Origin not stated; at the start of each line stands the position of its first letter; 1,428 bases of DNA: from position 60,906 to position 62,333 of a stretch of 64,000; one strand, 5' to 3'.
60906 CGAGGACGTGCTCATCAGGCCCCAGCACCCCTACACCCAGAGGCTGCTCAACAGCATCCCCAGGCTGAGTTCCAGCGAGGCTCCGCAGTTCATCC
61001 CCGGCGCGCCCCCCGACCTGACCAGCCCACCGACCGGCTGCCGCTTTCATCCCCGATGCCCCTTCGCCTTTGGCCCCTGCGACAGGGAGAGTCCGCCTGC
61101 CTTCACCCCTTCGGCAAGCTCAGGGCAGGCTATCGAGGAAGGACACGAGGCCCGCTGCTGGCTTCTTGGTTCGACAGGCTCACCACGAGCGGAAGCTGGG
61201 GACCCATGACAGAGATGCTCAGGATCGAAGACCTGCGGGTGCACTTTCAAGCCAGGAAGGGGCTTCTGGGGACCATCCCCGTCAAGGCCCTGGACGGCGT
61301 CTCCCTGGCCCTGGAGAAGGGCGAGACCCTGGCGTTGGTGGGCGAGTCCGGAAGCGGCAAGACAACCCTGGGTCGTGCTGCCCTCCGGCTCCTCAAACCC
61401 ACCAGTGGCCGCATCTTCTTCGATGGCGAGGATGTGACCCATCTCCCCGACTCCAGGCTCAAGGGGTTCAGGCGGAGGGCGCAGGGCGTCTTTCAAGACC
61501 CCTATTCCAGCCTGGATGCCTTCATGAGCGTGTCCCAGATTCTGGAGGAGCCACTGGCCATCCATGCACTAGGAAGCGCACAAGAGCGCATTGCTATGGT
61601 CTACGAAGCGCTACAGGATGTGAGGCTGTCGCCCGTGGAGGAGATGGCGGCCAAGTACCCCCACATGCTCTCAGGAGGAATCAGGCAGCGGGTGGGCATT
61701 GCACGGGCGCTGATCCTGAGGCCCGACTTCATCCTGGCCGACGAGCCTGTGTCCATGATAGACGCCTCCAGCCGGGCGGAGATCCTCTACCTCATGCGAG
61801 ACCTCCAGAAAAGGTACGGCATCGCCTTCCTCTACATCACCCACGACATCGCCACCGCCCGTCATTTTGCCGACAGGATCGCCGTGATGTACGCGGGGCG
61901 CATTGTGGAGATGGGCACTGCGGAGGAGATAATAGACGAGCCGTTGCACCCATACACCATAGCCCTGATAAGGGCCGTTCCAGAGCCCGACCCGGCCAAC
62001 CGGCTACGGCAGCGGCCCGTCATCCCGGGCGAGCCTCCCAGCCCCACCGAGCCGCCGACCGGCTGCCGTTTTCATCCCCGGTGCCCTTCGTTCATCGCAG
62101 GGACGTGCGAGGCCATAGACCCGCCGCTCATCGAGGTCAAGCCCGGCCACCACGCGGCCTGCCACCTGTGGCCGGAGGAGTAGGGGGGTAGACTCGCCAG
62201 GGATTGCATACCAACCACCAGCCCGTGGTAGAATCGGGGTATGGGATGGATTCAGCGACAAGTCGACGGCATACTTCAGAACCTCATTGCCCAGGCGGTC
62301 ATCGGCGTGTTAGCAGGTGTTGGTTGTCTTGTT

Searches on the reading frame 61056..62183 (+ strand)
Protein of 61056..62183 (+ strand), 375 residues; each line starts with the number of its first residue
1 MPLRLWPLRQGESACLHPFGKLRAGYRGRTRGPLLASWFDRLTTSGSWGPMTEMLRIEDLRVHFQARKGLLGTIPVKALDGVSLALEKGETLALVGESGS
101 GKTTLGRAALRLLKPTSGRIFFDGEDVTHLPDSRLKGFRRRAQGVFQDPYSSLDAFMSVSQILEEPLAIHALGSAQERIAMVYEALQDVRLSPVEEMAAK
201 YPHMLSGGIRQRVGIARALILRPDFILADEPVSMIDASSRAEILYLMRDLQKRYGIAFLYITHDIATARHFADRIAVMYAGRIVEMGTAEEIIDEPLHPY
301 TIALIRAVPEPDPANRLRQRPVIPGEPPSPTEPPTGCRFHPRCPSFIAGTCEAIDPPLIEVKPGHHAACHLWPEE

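Call 65: search_protein_families(library=pfam, proteins=[window:61056-62183:+], max_evalue=0.00001)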
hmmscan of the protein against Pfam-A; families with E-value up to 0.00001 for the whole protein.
window:61056-62183:+ (375 aa): 2 families
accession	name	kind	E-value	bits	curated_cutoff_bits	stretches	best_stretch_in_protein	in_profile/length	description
PF00005.33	ABC_tran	-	2e-29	103.4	25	1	79-232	1-136/137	ABC transporter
PF08352.17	oligo_HPY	-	3e-21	76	27.1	1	284-345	1-60/65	Oligopeptide/dipeptide transporter, C-terminal region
